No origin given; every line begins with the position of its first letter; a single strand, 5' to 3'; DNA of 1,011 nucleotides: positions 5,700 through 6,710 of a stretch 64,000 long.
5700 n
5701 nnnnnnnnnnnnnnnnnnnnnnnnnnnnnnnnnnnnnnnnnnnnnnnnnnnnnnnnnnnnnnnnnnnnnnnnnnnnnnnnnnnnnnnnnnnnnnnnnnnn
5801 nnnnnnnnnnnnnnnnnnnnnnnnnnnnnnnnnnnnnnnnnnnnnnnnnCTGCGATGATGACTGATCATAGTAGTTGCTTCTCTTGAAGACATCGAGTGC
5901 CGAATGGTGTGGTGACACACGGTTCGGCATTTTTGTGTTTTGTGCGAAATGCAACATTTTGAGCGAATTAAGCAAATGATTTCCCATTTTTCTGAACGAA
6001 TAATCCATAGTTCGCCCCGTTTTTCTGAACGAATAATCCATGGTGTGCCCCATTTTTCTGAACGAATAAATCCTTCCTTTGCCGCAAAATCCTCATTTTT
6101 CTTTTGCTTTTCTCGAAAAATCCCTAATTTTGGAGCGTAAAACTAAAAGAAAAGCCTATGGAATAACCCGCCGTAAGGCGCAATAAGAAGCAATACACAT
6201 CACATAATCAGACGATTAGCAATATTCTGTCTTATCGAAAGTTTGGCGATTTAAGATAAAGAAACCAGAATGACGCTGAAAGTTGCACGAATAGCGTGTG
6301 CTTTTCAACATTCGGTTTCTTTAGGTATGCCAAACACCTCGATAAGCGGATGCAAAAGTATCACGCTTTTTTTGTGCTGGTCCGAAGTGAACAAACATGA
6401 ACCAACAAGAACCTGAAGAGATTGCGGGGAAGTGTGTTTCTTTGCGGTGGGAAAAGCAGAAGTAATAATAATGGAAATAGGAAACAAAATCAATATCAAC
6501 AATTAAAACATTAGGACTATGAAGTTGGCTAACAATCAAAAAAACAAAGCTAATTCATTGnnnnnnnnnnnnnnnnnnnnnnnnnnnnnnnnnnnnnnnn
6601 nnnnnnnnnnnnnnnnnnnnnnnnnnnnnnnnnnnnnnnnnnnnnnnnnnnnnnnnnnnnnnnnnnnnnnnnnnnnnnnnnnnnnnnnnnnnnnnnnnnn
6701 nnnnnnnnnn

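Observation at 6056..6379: About 325 nt of noncoding leader is duplicated almost identically in front of two unrelated operons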

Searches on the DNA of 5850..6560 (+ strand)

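Call 9: search_rna_families(source=window, start=5850, end=6560, threshold=evalue, max_evalue=10, show_alignments=2)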
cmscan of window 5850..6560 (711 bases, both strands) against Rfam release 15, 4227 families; matches with E-value up to 10: 4.
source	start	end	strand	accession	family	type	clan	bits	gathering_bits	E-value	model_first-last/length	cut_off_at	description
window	5943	6016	+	RF00336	snoJ26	Gene; snRNA; snoRNA; CD-box;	-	19.5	50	1.6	1-147/147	no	Small nucleolar RNA J26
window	6234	6345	+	RF04127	MIR8007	Gene; miRNA;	-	19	195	0.41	1-226/226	no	MIR8007 microRNA precursor family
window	6051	6153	-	RF02328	TtnuHACA21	Gene; snRNA; snoRNA; HACA-box;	-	16.3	100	6.4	1-130/130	no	Tetrahymena snoRNA TtnuHACA21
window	5851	5868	+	RF01152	sR1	Gene; snRNA; snoRNA; CD-box;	-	11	45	3.7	1-57/57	no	Small nucleolar RNA sR1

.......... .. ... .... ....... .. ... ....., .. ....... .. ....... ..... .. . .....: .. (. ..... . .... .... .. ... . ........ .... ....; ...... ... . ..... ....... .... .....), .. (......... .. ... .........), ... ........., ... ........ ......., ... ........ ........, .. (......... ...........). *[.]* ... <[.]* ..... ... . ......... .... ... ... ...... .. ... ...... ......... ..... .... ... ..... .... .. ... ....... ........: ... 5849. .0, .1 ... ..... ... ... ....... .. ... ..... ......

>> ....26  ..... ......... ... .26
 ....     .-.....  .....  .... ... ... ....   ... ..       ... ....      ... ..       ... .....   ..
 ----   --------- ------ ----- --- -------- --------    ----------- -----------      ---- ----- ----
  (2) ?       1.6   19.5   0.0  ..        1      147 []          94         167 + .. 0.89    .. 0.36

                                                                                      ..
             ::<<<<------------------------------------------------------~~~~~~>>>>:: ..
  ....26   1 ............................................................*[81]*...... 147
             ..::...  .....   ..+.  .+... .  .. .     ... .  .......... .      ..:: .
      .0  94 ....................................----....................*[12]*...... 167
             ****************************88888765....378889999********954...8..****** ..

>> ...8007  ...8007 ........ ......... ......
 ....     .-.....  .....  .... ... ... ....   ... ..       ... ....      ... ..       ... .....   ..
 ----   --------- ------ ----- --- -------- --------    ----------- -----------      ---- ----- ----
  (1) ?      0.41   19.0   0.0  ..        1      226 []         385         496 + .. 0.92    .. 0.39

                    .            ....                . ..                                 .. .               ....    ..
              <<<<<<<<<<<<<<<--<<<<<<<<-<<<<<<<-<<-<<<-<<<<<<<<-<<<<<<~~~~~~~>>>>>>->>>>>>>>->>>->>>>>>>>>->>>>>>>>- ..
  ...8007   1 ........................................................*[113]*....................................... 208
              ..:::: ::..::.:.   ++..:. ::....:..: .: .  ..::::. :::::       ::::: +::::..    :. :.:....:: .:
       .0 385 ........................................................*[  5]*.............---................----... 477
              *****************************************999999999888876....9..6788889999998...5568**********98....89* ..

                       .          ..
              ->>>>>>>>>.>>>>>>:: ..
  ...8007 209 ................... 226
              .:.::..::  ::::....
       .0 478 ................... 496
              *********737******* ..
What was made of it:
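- On Any Rfam 15 family: With a permissive E-value on 5850-6560, only chance-level hits appear (best 19.5 bits against a 50-bit cut-off, call 9).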

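Call 13: search_dna_similar(query=window:5940-6470:+, collection=plasmids, mode=distant, max_rows=30)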
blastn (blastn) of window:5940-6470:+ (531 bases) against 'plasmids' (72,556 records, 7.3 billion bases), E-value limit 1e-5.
No match.

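Call 14: search_dna_similar(query=window:5940-6470:+, collection=phages, mode=distant, max_rows=30)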
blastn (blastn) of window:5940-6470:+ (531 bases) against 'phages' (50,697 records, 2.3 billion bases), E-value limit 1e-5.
No match.
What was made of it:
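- Tried and rejected: BLAST of 5940-6470 against plasmids and phages: no match (calls 13 and 14).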

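Call 42: build_rna_model(alignment_id=A5, structure=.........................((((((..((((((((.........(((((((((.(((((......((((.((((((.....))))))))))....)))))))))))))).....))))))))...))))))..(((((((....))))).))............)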
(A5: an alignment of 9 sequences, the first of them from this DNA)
Model R1 built from alignment A5 (9 sequences, 170 columns); structure: as given.
model positions 169; base pairs 45; branch points 1; effective number of sequences 0.82; information 0.592 bits per position. Calibrated on 0.2 Mb of random sequence (short: E-values are rough).
structure used (alignment columns):
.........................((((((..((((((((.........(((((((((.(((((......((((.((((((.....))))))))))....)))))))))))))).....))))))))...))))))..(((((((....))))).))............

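Call 43: search_with_rna_model(model_id=R1, sources=[window, L010, L011, L012, L014, L016, L017, L018, L019, L020, L021, L024, L026, L028, L029, L030, L031, L032, L033, L035, L037, L038, L039, L040, L041, L042, L043, L044, L045, L046, L047, L048, L049, L050, L051, L052, L053, L054, L055, L056, L057, L058, L059, L060, L061, L062, L063, L064, L065, L066, L067, L068, L069, L070, L071, L072, L073, L074, L075], max_evalue=1, make_alignment=true)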
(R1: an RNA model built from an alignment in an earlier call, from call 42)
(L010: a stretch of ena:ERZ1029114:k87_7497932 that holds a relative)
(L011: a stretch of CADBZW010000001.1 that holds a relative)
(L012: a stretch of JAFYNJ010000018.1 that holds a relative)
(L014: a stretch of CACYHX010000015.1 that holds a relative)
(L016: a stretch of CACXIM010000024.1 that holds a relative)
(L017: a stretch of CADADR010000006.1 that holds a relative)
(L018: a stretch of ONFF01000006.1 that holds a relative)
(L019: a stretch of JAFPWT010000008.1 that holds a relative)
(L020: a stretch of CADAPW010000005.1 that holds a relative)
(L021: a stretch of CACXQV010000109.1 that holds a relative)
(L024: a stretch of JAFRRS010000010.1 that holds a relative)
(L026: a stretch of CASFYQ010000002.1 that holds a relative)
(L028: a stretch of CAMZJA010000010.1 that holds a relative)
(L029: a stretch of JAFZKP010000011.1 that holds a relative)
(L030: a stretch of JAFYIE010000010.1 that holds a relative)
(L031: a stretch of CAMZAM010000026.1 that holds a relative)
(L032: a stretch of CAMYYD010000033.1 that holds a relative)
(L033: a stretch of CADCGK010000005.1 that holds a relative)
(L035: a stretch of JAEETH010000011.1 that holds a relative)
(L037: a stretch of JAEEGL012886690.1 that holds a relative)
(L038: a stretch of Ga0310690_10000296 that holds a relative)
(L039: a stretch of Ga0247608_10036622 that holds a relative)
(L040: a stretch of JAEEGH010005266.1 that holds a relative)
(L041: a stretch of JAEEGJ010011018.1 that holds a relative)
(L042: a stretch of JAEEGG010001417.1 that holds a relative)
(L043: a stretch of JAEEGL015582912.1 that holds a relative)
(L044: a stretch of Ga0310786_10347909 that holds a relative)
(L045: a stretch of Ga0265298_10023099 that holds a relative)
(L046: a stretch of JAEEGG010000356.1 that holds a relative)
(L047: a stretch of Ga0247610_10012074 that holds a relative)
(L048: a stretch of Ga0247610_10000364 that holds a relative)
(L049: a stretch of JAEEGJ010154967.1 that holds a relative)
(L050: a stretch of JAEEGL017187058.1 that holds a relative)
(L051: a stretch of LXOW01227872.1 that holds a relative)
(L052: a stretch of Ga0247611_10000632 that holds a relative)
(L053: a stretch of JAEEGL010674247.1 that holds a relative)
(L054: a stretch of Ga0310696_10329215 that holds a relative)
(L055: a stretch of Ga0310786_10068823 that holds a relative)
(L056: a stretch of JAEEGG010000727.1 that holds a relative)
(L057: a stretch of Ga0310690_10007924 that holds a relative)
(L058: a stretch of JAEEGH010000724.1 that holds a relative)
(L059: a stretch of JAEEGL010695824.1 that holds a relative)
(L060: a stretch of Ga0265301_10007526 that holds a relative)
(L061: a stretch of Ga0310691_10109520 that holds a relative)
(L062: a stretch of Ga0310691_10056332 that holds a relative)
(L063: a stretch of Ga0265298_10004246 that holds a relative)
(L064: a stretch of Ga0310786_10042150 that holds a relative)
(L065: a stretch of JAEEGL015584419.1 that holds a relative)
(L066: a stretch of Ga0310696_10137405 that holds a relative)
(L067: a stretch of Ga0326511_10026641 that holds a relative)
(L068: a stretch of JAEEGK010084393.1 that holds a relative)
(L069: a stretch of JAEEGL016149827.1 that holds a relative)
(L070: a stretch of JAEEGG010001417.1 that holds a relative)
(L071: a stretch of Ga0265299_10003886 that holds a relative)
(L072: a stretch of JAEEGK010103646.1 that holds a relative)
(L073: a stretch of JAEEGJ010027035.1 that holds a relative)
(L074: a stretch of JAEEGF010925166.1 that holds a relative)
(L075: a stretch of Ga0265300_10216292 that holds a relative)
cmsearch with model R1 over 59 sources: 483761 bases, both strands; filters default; matches with E-value up to 1: 79.
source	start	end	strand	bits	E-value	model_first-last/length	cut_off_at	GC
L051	706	874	+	216.4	2.4e-48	1-169/169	no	0.39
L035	6048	6216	+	215.8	3.2e-48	1-169/169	no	0.4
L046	5565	5733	+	215.8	3.2e-48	1-169/169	no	0.4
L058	10111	10279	-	215.8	3.2e-48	1-169/169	no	0.4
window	12991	13160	+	215.2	4.6e-48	1-169/169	no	0.39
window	6208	6376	+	214.9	5.4e-48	1-169/169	no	0.39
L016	7497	7666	-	214.7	5.9e-48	1-169/169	no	0.38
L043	10748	10917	-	214.1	8.5e-48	1-169/169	no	0.39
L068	4746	4915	-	214.1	8.5e-48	1-169/169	no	0.39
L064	2007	2175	-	213.5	1.2e-47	1-169/169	no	0.4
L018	3879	4047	-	212.4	2.1e-47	1-169/169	no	0.4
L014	158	327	-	212.2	2.4e-47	1-169/169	no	0.39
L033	4010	4178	+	211.7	3.1e-47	1-169/169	no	0.4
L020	603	772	+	207.6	2.9e-46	1-169/169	no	0.39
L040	8842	9011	+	207.4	3.2e-46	1-169/169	no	0.4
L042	7705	7874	-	207.4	3.2e-46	1-169/169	no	0.4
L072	2946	3115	-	207.4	3.2e-46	1-169/169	no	0.4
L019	4426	4594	-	204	2.1e-45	1-169/169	no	0.39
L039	863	1031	-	202.6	4.3e-45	1-169/169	no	0.41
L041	11774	11939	+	201.4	8.5e-45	1-166/169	3'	0.39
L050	2265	2434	+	201.3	8.7e-45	1-169/169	no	0.4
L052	4139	4307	+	193.1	7.6e-43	1-169/169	no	0.38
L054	1302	1469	-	177.6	3.6e-39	1-169/169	no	0.38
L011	4923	5081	+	174.7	1.8e-38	1-169/169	no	0.4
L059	1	138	+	167.2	1.1e-36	32-169/169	5'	0.4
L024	6894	7060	-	166.5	1.5e-36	1-169/169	no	0.38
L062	969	1133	+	158.7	1.1e-34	1-169/169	no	0.4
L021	3049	3214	+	155.3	6.8e-34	1-169/169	no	0.4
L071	7606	7772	+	153.1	2.2e-33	1-169/169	no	0.4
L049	1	130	+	152.8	2.7e-33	40-169/169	5'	0.4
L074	1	130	+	152.8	2.7e-33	40-169/169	5'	0.4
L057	1763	1927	+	151.9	4.3e-33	1-169/169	no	0.41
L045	4924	5092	-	150.3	1e-32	1-169/169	no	0.44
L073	1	131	+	149.9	1.3e-32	40-169/169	5'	0.4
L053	3342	3507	+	149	2.2e-32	1-169/169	no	0.41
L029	6211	6378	+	148.1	3.6e-32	1-169/169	no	0.38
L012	4587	4756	-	147.8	4.2e-32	1-169/169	no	0.38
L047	6793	6958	-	147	6.5e-32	1-169/169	no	0.41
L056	4804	4970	+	145.3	1.6e-31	1-169/169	no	0.42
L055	15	180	-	145.1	1.8e-31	1-169/169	no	0.4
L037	6316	6478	-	144.6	2.4e-31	1-169/169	no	0.42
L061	1275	1440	-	144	3.3e-31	1-169/169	no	0.4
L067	2882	3047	+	143.5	4.2e-31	1-169/169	no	0.42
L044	1115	1279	+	143.1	5.2e-31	1-169/169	no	0.41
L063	2951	3116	+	143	5.5e-31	1-169/169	no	0.45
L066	1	125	+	140.8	1.8e-30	45-169/169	5'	0.38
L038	1181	1346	-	140.8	1.9e-30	1-169/169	no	0.4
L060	3522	3687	+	140.8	1.9e-30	1-169/169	no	0.4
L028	6678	6842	-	140.4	2.3e-30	1-169/169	no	0.38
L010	673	836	+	139.4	4e-30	1-169/169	no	0.41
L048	13564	13728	+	139.2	4.4e-30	1-169/169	no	0.41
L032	1112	1278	+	138.1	8.1e-30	1-169/169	no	0.4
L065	1464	1628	+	138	8.5e-30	1-169/169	no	0.42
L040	4638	4801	+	137.4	1.2e-29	1-169/169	no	0.41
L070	1661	1824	-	137.4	1.2e-29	1-169/169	no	0.41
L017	1293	1457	+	136.5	1.9e-29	1-169/169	no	0.41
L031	1475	1644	-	134.9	4.6e-29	1-169/169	no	0.36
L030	5503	5667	-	134.4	6.2e-29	1-169/169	no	0.39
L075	970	1131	-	115.1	2.2e-24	1-169/169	no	0.39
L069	1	87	+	89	3.5e-18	84-169/169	5'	0.4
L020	596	758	-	27.6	0.0012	1-169/169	no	0.39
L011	4916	5082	-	26.9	0.0017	1-169/169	no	0.38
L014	172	334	+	26.3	0.0023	1-169/169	no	0.38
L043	10762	10924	+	24.6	0.0059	1-169/169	no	0.39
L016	7511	7673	+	24.3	0.0072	1-169/169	no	0.38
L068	4760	4922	+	22.8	0.016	1-169/169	no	0.38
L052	4132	4293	-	21.9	0.025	1-169/169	no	0.38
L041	11767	11912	-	21.8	0.028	24-169/169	no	0.38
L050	2266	2420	-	21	0.042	1-169/169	no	0.41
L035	6041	6203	-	21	0.042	1-169/169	no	0.39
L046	5558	5720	-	21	0.042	1-169/169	no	0.39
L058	10124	10286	+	21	0.042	1-169/169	no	0.39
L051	699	861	-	20.8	0.046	1-169/169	no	0.39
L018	3892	4054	+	20.8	0.046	1-169/169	no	0.39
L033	4003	4165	-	20.4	0.059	1-169/169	no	0.4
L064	2020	2180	+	19.5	0.094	1-169/169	no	0.4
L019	4439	4623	+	18.2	0.19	1-169/169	no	0.37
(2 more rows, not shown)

Alignment A6: 79 matches aligned to the model, 226 columns, each read 5' to 3' on its own strand. Consensus structure (alignment columns), stored with it:
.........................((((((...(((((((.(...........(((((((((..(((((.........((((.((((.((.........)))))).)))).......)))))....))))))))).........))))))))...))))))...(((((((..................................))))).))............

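Call 44: search_with_rna_model(model_id=R1, sources=[window, L010, L012, L014, L016, L017, L018, L019, L020, L021, L024, L028, L029, L030, L031, L032, L033, L035, L037, L038, L039, L040, L043, L044, L045, L047, L048, L050, L051, L052, L053, L054, L055, L056, L057, L060, L061, L062, L063, L064, L065, L067, L071, L072, L075], max_evalue=1e-15, make_alignment=true)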
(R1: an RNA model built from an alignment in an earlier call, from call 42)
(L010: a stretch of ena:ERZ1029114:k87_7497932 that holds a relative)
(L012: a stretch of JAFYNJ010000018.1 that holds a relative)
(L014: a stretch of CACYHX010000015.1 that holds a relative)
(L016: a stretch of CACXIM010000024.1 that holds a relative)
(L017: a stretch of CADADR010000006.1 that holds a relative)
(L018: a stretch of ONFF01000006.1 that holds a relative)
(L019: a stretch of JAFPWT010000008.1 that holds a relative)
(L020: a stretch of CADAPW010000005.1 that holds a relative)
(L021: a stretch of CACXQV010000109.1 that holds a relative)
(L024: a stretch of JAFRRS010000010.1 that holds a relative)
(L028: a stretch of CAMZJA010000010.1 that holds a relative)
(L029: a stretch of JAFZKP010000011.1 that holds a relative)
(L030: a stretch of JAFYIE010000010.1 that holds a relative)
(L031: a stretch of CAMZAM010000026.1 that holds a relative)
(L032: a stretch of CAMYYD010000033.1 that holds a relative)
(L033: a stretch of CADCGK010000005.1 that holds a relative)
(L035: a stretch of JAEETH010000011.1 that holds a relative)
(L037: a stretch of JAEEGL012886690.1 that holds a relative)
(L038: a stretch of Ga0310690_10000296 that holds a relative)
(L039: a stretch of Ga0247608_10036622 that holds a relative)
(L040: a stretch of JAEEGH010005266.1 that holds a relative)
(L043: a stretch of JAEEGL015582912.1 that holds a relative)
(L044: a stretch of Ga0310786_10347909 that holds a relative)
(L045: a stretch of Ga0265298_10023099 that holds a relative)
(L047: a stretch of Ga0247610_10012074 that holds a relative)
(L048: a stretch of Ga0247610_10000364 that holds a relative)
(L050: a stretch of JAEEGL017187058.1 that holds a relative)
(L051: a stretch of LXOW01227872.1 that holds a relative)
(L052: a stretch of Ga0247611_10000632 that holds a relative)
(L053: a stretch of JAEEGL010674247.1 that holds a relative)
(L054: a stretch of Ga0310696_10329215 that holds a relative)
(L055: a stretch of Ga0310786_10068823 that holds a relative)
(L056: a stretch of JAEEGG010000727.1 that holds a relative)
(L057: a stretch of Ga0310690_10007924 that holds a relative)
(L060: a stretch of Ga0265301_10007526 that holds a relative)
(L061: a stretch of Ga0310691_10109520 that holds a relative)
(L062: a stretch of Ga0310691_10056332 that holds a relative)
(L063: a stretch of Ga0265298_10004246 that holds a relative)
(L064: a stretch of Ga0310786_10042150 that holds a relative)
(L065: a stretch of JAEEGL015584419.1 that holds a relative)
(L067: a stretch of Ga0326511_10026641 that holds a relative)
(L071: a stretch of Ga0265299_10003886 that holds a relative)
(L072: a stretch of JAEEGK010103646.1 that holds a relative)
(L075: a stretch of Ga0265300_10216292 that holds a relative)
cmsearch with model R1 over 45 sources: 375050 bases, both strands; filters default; matches with E-value up to 1e-15: 47.
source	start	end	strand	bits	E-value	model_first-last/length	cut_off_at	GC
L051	706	874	+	216.4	1.9e-48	1-169/169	no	0.39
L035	6048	6216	+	215.8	2.5e-48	1-169/169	no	0.4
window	12991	13160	+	215.2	3.6e-48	1-169/169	no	0.39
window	6208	6376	+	214.9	4.2e-48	1-169/169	no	0.39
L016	7497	7666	-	214.7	4.6e-48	1-169/169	no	0.38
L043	10748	10917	-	214.1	6.6e-48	1-169/169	no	0.39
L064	2007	2175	-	213.5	9e-48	1-169/169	no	0.4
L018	3879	4047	-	212.4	1.7e-47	1-169/169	no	0.4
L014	158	327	-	212.2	1.8e-47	1-169/169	no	0.39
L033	4010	4178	+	211.7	2.4e-47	1-169/169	no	0.4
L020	603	772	+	207.6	2.2e-46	1-169/169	no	0.39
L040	8842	9011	+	207.4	2.5e-46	1-169/169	no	0.4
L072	2946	3115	-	207.4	2.5e-46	1-169/169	no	0.4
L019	4426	4594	-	204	1.6e-45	1-169/169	no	0.39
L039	863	1031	-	202.6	3.3e-45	1-169/169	no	0.41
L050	2265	2434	+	201.3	6.7e-45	1-169/169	no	0.4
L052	4139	4307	+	193.1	5.9e-43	1-169/169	no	0.38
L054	1302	1469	-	177.6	2.8e-39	1-169/169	no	0.38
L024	6894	7060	-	166.5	1.2e-36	1-169/169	no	0.38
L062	969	1133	+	158.7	8.2e-35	1-169/169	no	0.4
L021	3049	3214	+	155.3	5.3e-34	1-169/169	no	0.4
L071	7606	7772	+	153.1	1.7e-33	1-169/169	no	0.4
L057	1763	1927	+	151.9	3.3e-33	1-169/169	no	0.41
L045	4924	5092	-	150.3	8.1e-33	1-169/169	no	0.44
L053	3342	3507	+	149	1.7e-32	1-169/169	no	0.41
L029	6211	6378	+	148.1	2.8e-32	1-169/169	no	0.38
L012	4587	4756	-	147.8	3.2e-32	1-169/169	no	0.38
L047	6793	6958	-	147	5e-32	1-169/169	no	0.41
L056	4804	4970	+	145.3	1.2e-31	1-169/169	no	0.42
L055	15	180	-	145.1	1.4e-31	1-169/169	no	0.4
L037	6316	6478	-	144.6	1.9e-31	1-169/169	no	0.42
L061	1275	1440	-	144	2.5e-31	1-169/169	no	0.4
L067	2882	3047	+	143.5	3.2e-31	1-169/169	no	0.42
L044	1115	1279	+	143.1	4.1e-31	1-169/169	no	0.41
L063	2951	3116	+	143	4.2e-31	1-169/169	no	0.45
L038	1181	1346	-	140.8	1.5e-30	1-169/169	no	0.4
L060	3522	3687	+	140.8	1.5e-30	1-169/169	no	0.4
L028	6678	6842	-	140.4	1.8e-30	1-169/169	no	0.38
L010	673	836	+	139.4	3.1e-30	1-169/169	no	0.41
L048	13564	13728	+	139.2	3.4e-30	1-169/169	no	0.41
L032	1112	1278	+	138.1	6.3e-30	1-169/169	no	0.4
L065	1464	1628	+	138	6.6e-30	1-169/169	no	0.42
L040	4638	4801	+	137.4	9.3e-30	1-169/169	no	0.41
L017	1293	1457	+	136.5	1.5e-29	1-169/169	no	0.41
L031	1475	1644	-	134.9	3.6e-29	1-169/169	no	0.36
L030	5503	5667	-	134.4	4.8e-29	1-169/169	no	0.39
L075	970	1131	-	115.1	1.7e-24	1-169/169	no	0.39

Alignment A7: 47 matches aligned to the model, 183 columns, each read 5' to 3' on its own strand. Consensus structure (alignment columns), stored with it:
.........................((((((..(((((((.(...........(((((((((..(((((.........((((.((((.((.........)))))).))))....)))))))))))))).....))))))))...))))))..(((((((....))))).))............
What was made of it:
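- On Integron attC site: There are two copies in 64 kb, each at the head of an array (calls 43 and 44).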
